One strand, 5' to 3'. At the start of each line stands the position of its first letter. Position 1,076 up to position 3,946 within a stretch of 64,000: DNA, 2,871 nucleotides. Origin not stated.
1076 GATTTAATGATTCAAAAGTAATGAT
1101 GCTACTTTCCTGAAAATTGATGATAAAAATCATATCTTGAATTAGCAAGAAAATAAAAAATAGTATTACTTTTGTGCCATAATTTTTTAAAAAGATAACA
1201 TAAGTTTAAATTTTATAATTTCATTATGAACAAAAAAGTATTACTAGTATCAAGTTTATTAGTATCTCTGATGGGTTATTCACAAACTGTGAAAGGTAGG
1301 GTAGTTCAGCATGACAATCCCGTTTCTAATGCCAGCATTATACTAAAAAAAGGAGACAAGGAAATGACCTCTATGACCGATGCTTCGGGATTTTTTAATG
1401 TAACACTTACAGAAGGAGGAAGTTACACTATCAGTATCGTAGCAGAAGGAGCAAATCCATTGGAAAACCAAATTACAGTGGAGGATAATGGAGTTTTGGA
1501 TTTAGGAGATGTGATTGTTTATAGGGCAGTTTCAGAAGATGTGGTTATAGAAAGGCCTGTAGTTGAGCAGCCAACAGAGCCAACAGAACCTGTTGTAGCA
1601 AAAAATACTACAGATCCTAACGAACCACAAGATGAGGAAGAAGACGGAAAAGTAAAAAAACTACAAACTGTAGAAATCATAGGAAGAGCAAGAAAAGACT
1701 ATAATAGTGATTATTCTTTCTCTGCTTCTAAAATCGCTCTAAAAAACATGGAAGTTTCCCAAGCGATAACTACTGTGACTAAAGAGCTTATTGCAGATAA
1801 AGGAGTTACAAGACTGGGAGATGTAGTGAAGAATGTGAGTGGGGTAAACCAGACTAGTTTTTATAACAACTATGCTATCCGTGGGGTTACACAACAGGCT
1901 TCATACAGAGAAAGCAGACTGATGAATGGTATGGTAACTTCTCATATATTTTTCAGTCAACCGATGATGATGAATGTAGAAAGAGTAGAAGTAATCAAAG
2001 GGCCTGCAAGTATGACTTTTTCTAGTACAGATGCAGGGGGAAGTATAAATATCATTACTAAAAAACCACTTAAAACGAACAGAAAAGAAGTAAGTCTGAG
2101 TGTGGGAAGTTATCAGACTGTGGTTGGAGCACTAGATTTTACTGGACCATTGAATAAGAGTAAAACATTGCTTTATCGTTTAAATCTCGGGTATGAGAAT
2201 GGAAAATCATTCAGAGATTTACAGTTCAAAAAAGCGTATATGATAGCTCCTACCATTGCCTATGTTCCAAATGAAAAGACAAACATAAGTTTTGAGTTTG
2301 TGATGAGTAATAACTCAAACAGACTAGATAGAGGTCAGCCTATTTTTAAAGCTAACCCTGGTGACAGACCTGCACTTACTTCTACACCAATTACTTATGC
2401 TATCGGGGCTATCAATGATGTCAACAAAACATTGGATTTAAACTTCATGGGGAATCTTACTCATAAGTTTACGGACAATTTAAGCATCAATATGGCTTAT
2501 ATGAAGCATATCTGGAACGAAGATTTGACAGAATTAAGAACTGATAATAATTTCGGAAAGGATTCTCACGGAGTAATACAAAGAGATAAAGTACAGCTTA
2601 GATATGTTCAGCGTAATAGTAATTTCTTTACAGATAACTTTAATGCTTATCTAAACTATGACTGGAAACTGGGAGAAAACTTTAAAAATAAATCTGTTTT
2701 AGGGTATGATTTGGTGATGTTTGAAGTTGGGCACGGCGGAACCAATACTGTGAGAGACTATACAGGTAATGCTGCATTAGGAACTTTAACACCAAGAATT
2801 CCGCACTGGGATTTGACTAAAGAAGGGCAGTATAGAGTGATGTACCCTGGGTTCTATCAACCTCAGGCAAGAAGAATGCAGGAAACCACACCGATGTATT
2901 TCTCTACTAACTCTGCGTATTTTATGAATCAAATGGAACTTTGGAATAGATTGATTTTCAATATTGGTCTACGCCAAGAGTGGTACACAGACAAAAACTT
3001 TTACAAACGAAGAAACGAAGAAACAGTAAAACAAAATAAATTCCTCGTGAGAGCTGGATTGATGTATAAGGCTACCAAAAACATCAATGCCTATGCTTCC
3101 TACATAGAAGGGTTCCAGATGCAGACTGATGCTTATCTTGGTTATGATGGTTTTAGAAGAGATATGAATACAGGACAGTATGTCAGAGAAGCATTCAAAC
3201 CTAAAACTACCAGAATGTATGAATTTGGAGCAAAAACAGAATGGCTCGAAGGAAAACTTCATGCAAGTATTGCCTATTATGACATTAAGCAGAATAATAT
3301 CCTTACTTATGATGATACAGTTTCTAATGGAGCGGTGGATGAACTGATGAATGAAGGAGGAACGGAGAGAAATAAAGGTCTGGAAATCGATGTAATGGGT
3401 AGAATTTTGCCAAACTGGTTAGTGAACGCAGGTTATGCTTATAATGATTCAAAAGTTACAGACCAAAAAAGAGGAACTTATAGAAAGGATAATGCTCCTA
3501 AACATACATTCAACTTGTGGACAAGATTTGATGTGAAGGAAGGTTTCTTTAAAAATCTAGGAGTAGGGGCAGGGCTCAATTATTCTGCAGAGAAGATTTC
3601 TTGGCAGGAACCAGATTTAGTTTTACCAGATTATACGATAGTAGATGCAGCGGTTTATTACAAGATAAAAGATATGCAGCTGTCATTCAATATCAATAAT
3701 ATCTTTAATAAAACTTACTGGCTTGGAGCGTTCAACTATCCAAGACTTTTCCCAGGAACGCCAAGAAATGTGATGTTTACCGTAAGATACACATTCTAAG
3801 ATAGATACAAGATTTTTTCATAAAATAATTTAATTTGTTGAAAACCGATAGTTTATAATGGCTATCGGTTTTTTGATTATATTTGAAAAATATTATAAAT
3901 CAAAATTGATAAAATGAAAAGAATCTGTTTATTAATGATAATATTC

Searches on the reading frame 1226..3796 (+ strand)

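Call 79: search_protein_families(library=padloc, max_evalue=1e-10, proteins=[window:1226-3796:+])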
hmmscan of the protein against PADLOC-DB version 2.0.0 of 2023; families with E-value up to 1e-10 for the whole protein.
window:1226-3796:+ (857 aa): 0 families

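Call 82: search_protein_families(library=pfam, max_evalue=0.001, proteins=[window:1226-3796:+])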
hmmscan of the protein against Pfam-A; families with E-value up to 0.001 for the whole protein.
window:1226-3796:+ (857 aa): 5 families
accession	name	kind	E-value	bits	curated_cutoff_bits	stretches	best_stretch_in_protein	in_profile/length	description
PF00593.30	TonB_dep_Rec_b-barrel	-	9.9e-46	157.9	27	1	399-826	55-436/436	TonB dependent receptor-like, beta-barrel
PF07715.20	Plug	-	3.2e-15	57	23.9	1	174-272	2-106/107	TonB-dependent Receptor Plug Domain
PF13620.12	CarboxypepD_reg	-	3.4e-10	40.6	32.3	1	21-93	1-77/82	Carboxypeptidase regulatory-like domain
PF13715.12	CarbopepD_reg_2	-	1.3e-07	32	32.2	1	22-93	1-72/88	CarboxypepD_reg-like domain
PF10677.15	DUF2490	-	0.00098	19.3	29.8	0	571-627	2-58/186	Protein of unknown function (DUF2490)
